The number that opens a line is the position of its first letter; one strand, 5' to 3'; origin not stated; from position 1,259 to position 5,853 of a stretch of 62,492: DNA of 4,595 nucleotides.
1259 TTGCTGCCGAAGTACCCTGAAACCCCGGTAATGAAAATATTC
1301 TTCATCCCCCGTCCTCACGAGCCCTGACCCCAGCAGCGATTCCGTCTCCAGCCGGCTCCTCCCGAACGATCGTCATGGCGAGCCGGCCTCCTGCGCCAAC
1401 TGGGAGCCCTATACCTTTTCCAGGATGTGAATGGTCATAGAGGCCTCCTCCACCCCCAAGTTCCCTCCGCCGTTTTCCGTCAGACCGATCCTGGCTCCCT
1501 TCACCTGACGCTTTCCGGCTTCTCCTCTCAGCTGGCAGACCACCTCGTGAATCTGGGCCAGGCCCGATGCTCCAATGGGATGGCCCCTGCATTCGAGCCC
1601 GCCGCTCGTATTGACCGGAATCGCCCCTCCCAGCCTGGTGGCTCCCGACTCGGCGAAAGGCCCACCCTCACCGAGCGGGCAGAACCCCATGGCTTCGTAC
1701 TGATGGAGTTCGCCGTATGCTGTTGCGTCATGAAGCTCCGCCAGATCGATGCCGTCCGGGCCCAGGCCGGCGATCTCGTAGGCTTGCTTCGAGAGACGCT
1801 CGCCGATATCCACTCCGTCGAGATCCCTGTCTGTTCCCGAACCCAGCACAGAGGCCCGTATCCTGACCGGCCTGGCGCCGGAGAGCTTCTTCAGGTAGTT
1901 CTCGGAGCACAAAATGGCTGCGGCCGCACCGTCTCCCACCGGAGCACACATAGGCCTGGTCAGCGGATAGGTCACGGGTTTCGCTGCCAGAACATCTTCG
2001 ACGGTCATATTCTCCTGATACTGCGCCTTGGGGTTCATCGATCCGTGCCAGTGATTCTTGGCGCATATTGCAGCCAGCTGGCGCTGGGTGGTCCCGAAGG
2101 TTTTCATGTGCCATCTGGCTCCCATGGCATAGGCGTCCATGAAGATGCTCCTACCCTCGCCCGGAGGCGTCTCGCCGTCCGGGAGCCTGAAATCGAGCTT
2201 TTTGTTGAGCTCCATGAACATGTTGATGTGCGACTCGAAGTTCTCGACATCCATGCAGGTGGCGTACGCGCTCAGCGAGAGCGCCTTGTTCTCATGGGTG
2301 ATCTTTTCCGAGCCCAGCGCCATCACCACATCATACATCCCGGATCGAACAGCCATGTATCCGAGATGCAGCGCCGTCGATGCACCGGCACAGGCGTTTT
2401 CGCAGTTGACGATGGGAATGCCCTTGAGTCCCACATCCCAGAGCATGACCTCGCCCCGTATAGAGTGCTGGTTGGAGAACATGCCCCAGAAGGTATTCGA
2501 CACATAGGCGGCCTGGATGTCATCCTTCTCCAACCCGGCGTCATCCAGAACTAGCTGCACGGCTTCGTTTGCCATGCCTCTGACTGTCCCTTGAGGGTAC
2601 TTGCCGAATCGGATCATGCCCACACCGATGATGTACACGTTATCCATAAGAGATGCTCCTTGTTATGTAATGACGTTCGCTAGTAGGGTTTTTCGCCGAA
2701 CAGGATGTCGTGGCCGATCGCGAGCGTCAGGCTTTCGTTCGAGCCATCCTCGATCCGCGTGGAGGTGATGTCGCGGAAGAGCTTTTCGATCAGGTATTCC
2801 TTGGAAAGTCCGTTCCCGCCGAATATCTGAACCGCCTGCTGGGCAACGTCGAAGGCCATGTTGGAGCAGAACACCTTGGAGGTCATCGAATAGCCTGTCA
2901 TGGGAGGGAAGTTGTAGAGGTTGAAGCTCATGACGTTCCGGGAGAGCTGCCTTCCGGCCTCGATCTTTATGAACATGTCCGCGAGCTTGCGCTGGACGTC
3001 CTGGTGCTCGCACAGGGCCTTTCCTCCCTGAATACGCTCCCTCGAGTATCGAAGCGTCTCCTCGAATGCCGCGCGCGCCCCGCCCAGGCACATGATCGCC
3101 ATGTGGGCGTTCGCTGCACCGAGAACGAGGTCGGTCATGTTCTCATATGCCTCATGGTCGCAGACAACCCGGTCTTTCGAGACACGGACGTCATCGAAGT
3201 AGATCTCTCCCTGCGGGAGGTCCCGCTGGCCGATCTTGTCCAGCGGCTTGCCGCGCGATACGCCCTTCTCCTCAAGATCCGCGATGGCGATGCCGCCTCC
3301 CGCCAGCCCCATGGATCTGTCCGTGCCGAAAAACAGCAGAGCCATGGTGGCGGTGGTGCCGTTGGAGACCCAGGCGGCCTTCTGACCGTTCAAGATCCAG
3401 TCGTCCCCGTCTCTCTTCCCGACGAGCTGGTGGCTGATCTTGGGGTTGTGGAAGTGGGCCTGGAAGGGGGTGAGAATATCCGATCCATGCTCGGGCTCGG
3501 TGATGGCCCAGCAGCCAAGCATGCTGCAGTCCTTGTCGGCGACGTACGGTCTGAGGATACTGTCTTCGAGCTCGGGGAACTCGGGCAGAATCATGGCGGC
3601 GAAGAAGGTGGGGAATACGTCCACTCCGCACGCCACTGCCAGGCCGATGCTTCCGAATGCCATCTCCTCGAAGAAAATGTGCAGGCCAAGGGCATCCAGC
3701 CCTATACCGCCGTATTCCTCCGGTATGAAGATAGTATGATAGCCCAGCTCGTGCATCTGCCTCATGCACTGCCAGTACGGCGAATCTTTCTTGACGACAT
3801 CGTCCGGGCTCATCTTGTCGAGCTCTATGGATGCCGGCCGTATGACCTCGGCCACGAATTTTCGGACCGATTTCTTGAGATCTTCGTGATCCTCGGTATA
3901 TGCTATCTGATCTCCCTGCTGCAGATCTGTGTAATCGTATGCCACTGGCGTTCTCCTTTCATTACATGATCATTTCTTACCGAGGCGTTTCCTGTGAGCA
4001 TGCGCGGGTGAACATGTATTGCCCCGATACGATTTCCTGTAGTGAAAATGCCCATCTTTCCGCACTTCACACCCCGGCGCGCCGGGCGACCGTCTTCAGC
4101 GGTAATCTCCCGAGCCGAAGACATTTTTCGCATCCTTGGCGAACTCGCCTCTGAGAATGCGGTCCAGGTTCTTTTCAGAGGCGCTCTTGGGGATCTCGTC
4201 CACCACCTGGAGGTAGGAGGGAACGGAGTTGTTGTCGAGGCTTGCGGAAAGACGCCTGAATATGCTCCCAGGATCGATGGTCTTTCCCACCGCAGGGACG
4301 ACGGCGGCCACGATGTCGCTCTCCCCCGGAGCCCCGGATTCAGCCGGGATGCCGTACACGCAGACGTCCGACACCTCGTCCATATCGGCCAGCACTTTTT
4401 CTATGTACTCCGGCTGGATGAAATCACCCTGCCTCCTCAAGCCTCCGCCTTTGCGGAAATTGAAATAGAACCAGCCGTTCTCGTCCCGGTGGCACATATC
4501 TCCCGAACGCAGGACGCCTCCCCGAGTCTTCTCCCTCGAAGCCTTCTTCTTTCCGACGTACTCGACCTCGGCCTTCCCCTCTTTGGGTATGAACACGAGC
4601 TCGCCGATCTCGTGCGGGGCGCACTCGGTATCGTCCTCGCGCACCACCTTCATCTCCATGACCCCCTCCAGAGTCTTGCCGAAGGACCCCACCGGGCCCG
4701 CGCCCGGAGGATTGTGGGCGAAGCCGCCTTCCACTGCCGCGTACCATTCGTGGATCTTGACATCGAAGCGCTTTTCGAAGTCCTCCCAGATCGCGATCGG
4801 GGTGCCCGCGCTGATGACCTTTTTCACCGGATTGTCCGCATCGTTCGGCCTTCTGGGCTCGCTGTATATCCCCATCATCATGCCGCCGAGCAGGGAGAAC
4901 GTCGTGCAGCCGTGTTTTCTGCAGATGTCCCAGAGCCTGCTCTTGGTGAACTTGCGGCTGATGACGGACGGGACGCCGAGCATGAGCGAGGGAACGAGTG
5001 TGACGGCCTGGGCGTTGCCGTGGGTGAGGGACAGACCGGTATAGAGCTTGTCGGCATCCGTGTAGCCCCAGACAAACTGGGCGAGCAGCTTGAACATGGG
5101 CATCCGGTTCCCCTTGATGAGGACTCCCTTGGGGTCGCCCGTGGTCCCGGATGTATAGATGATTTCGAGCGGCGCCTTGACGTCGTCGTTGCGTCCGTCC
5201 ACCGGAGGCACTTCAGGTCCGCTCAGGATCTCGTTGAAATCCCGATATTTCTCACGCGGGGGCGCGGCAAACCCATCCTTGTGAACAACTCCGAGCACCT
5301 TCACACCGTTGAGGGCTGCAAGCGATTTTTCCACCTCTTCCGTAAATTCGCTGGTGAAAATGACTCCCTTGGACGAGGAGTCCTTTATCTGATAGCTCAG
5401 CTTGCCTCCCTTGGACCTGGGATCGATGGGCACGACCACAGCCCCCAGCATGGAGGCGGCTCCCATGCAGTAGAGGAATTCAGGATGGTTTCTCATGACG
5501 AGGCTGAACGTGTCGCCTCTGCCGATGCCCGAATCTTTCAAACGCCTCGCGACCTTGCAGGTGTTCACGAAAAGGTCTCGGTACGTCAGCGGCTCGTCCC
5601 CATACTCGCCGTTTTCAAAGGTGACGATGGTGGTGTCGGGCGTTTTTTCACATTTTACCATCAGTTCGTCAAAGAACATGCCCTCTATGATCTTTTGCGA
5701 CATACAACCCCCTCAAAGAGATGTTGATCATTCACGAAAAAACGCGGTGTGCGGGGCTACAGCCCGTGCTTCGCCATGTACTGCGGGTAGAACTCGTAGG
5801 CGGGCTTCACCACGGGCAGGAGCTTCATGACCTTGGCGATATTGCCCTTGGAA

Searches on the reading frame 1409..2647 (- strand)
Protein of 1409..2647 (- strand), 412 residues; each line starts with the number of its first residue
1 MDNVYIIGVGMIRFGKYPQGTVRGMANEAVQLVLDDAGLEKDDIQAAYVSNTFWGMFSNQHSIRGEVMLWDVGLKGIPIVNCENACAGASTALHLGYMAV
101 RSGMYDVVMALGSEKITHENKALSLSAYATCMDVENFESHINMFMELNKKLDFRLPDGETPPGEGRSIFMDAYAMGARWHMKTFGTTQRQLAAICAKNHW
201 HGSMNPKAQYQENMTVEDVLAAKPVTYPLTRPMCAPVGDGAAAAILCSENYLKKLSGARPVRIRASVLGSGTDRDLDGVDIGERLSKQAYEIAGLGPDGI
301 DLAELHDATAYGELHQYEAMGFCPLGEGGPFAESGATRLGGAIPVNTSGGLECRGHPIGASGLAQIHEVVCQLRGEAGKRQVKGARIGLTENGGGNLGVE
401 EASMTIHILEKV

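Call 61: search_protein_families(library=pfam, proteins=[window:1409-2647:-], max_evalue=0.00001)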
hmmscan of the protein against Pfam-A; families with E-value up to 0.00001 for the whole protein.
window:1409-2647:- (412 aa): 3 families
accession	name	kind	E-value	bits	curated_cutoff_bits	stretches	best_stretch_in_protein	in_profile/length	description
PF22691.2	Thiolase_C_1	-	9.8e-39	132.8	28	1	284-398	22-135/144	Thiolase C-terminal domain-like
PF00108.29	Thiolase_N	-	3e-16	60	26.4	1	4-213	1-196/260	Thiolase, N-terminal domain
PF02803.24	Thiolase_C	-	2.8e-08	33.9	27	1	287-388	29-112/123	Thiolase, C-terminal domain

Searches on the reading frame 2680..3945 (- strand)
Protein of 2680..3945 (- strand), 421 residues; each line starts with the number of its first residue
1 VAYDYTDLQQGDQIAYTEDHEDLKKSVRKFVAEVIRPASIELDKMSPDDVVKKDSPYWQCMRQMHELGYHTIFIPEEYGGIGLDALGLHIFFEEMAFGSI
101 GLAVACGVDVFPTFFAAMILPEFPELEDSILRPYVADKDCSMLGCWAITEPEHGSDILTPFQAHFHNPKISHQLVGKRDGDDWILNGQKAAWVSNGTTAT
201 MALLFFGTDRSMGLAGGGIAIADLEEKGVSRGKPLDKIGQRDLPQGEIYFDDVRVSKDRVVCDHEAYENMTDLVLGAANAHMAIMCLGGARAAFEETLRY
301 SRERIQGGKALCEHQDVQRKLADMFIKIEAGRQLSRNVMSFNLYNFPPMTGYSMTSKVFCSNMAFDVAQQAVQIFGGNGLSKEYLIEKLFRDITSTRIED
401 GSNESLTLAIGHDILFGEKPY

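Call 61: search_protein_families(library=pfam, proteins=[window:2680-3945:-], max_evalue=0.00001)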
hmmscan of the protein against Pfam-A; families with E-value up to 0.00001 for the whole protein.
window:2680-3945:- (421 aa): 4 families
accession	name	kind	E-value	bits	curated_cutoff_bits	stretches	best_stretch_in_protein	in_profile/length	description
PF00441.29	Acyl-CoA_dh_1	-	4.4e-33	115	22.4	1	280-412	16-147/150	Acyl-CoA dehydrogenase, C-terminal domain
PF02771.21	Acyl-CoA_dh_N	-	4.1e-16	59.8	22.9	1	17-108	1-84/113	Acyl-CoA dehydrogenase, N-terminal domain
PF02770.24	Acyl-CoA_dh_M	-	8.9e-14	51.9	33.3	1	145-253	1-97/97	Acyl-CoA dehydrogenase, middle domain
PF08028.16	Acyl-CoA_dh_2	-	2.5e-13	50.9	22.7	1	282-395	3-125/134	Acyl-CoA dehydrogenase, C-terminal domain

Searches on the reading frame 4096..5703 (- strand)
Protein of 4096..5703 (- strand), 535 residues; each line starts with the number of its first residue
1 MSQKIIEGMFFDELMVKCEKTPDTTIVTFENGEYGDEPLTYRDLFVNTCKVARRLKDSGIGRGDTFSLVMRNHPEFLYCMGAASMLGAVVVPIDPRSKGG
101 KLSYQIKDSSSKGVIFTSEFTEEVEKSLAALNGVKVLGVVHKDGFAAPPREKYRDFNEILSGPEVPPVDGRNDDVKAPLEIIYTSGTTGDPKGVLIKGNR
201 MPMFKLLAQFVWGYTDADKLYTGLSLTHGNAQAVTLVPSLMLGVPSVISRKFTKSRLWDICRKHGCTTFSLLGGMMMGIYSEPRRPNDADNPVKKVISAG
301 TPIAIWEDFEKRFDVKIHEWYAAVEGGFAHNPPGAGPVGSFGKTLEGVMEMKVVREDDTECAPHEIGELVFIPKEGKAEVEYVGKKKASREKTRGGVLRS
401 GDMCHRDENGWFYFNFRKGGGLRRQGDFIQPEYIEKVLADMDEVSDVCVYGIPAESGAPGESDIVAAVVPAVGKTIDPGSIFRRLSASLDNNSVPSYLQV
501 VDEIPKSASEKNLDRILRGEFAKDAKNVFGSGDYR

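Call 61: search_protein_families(library=pfam, proteins=[window:4096-5703:-], max_evalue=0.00001)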
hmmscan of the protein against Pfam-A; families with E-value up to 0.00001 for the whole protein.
window:4096-5703:- (535 aa): 2 families
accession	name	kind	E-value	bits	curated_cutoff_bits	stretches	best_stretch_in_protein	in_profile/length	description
PF00501.34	AMP-binding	-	1.3e-51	176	29.9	1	17-370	4-373/384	AMP-binding enzyme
PF13193.12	AMP-binding_C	-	1.6e-07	32.6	24.5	1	434-511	2-76/76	AMP-binding enzyme C-terminal domain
